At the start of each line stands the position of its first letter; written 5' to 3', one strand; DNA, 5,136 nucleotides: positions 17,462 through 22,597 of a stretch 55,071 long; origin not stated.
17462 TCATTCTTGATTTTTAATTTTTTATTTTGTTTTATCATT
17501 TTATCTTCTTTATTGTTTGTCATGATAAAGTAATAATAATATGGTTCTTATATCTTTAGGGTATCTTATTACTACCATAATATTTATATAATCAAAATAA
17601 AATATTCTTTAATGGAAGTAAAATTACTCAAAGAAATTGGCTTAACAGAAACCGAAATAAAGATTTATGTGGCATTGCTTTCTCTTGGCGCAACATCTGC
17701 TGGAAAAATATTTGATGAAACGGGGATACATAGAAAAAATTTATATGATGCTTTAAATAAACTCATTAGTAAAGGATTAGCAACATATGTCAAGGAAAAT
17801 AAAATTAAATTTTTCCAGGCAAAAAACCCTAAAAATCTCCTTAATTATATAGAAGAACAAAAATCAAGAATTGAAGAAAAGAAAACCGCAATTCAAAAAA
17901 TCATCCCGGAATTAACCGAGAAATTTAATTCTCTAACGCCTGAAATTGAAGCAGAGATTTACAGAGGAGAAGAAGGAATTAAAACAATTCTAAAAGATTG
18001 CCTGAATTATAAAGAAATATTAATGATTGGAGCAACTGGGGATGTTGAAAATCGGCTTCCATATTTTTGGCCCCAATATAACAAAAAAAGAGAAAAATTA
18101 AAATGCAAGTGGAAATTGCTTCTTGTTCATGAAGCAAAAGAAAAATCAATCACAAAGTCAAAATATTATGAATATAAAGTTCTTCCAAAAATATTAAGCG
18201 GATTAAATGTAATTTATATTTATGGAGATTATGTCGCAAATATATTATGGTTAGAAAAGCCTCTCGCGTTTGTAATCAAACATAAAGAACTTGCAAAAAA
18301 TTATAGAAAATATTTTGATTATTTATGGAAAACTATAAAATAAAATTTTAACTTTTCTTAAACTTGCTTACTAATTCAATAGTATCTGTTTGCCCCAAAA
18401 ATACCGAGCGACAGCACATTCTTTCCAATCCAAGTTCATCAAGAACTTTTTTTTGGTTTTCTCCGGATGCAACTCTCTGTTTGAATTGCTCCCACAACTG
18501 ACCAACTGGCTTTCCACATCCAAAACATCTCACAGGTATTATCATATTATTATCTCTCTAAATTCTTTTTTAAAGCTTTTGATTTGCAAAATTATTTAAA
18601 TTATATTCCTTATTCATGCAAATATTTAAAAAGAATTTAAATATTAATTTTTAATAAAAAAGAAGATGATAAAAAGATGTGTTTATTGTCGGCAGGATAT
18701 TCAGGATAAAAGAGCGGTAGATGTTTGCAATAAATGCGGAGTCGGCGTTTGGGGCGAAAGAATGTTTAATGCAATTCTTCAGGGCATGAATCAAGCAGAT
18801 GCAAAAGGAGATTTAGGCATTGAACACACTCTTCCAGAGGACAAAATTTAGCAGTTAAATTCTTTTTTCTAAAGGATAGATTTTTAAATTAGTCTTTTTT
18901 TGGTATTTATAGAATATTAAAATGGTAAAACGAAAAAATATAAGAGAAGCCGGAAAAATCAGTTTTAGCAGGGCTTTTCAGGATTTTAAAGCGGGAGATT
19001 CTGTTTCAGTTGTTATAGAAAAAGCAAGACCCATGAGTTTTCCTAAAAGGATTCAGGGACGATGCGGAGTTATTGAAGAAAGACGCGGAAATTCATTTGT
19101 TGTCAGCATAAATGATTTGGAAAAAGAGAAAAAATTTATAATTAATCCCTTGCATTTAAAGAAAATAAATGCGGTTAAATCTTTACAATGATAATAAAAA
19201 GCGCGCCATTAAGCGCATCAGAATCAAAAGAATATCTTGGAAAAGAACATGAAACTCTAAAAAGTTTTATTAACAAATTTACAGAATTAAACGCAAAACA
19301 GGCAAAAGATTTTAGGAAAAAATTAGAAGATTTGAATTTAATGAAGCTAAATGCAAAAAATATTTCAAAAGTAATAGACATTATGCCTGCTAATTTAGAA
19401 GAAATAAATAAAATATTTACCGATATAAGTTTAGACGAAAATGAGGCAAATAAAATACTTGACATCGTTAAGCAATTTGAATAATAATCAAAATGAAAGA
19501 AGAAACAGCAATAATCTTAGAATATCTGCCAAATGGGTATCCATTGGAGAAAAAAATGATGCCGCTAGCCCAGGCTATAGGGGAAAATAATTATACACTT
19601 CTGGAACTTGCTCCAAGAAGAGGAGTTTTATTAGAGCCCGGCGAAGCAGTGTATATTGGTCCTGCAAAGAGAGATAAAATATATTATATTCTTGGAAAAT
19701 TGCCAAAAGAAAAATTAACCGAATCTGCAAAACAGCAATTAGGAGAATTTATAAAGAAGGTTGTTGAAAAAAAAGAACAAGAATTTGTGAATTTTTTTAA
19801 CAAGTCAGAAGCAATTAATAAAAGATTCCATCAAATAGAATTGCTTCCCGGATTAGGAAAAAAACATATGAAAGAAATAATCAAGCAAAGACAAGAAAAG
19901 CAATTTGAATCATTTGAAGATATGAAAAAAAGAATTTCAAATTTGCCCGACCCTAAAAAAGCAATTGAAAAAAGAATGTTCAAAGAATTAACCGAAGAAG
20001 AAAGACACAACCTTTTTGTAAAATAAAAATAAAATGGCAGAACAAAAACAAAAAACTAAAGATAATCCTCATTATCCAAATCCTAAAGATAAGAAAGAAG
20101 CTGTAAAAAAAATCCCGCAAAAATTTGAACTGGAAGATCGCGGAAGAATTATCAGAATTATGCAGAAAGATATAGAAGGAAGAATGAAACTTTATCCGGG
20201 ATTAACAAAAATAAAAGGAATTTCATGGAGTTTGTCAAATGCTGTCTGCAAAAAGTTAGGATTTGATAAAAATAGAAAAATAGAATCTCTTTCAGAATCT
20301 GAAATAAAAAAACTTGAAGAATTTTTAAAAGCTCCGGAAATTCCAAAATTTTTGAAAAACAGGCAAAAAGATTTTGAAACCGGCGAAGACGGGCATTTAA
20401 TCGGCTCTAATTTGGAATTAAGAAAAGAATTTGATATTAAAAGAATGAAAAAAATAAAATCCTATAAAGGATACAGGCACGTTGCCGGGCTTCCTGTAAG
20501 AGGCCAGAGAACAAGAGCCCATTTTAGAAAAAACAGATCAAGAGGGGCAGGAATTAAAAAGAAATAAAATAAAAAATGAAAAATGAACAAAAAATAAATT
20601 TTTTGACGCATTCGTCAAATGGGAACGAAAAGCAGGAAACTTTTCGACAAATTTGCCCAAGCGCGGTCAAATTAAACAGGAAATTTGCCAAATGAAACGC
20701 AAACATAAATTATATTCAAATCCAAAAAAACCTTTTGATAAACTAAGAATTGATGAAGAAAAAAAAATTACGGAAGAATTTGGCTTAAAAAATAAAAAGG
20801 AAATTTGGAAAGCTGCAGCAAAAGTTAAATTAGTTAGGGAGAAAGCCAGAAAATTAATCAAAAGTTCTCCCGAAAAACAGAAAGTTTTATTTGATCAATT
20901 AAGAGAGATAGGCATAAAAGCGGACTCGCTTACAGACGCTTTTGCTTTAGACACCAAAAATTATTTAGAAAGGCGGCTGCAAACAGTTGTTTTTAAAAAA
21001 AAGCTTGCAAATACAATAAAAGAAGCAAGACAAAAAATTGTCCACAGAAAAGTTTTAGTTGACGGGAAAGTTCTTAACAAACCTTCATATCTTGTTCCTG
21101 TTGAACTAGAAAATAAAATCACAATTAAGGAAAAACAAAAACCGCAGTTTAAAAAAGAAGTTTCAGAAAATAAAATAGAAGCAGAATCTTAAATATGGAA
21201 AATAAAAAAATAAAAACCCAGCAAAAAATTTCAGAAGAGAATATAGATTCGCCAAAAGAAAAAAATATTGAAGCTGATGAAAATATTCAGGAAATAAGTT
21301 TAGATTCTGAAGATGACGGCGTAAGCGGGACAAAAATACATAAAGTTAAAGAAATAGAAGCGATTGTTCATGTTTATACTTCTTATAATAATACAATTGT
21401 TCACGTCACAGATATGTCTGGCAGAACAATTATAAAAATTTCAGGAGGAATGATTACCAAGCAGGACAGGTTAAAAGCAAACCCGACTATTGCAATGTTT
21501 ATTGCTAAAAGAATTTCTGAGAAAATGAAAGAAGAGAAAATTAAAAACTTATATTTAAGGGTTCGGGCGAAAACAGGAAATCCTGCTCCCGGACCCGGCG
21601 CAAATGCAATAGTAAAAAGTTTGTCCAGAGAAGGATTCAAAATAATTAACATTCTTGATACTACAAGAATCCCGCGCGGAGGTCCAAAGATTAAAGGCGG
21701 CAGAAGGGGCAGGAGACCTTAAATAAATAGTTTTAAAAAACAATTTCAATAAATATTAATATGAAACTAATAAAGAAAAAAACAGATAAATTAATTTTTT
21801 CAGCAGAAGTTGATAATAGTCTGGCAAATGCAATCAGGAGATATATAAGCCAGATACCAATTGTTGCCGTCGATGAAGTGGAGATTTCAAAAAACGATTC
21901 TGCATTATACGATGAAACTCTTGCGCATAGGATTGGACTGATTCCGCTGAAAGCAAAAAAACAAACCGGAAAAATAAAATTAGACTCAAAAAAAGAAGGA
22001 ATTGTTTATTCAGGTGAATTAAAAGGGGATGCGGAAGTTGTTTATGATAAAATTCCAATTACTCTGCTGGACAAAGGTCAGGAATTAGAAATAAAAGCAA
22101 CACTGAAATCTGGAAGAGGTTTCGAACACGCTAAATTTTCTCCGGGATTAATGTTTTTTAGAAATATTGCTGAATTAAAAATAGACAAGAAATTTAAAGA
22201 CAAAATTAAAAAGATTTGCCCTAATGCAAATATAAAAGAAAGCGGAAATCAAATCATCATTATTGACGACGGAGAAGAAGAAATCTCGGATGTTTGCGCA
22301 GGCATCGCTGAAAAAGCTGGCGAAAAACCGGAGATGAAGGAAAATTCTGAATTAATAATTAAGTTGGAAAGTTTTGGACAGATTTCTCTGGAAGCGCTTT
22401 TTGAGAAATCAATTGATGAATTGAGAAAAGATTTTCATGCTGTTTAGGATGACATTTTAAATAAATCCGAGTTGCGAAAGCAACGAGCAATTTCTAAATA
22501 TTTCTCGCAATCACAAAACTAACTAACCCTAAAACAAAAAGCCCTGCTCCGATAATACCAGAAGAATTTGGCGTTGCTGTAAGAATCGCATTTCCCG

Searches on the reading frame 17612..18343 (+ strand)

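Call 12: search_protein_families(library=pfam, proteins=[window:17612-18343:+], max_evalue=0.001)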
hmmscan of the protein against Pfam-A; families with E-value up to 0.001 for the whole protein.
window:17612-18343:+ (243 aa): 1 family
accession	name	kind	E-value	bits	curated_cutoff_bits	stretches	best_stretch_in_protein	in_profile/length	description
PF01978.25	TrmB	-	6.3e-15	55.2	25.6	1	6-73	1-67/68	Sugar-specific transcriptional regulator TrmB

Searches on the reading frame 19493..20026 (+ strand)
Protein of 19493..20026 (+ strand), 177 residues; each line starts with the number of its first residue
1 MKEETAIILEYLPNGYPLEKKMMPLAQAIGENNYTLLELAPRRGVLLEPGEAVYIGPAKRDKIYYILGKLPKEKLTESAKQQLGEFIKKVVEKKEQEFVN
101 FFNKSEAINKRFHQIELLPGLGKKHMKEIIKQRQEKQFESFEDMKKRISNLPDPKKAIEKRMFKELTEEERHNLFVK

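Call 47: search_protein_families(library=pfam, proteins=[window:19493-20026:+], max_evalue=0.001)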
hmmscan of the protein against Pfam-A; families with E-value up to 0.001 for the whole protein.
window:19493-20026:+ (177 aa): 2 families
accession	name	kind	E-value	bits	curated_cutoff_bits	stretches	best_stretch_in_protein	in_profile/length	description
PF04919.18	DUF655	-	1e-53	182.4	22.2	1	3-177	2-181/181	Protein of unknown function (DUF655)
PF14579.12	HHH_6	-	3.8e-05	24.2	25.6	1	119-156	31-69/90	Helix-hairpin-helix motif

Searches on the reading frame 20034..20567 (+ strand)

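Call 47: search_protein_families(library=pfam, proteins=[window:20034-20567:+], max_evalue=0.001)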
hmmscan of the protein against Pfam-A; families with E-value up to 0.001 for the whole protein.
window:20034-20567:+ (177 aa): 1 family
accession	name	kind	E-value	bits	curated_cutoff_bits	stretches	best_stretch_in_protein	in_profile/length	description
PF00416.27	Ribosomal_S13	-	4.7e-36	124.5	31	1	41-165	1-127/128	Ribosomal protein S13/S18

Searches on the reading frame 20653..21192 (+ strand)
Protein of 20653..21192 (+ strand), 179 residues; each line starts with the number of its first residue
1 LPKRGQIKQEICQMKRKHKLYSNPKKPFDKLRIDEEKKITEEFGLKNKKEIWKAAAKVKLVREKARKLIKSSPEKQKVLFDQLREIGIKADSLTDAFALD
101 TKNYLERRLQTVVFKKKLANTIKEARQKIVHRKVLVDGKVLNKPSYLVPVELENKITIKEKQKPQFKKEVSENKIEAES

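Call 47: search_protein_families(library=pfam, proteins=[window:20653-21192:+], max_evalue=0.001)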
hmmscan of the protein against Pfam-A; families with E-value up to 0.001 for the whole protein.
window:20653-21192:+ (179 aa): 1 family
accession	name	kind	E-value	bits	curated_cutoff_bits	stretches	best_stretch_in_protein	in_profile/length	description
PF01479.30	S4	-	3e-13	49.7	22.8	1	107-151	1-45/48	S4 domain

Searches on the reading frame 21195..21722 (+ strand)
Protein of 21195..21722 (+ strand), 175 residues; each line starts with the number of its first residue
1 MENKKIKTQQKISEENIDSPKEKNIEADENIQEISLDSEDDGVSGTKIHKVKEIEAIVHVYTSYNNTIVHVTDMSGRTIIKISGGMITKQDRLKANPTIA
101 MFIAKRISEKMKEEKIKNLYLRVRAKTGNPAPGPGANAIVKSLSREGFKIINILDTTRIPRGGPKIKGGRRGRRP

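Call 86: search_protein_families(library=pfam, proteins=[window:21195-21722:+], max_evalue=0.001)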
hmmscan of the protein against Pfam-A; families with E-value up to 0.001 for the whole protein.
window:21195-21722:+ (175 aa): 1 family
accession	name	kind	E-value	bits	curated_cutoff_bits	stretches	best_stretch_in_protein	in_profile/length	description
PF00411.24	Ribosomal_S11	-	9.7e-26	90.8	25.1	1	57-171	2-110/110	Ribosomal protein S11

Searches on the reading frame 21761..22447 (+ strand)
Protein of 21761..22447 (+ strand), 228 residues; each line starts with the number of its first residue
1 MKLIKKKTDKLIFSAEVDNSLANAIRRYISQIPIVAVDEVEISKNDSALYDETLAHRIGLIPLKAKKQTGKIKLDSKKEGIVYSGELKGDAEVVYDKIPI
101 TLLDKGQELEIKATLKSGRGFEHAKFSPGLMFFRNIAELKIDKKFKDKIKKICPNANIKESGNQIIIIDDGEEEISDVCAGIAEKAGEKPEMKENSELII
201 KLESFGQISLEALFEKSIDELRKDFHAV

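Call 12: search_protein_families(library=pfam, proteins=[window:21761-22447:+], max_evalue=0.001)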
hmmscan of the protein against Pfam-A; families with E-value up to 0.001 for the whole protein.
window:21761-22447:+ (228 aa): 2 families
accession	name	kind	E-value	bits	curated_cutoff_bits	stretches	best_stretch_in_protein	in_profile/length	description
PF01000.31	RNA_pol_A_bac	-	6.7e-13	49.3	33.9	1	30-125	11-101/119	RNA polymerase Rpb3/RpoA insert domain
PF01193.29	RNA_pol_L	-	1.9e-07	31.1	24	1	16-224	6-73/74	RNA polymerase Rpb3/Rpb11 dimerisation domain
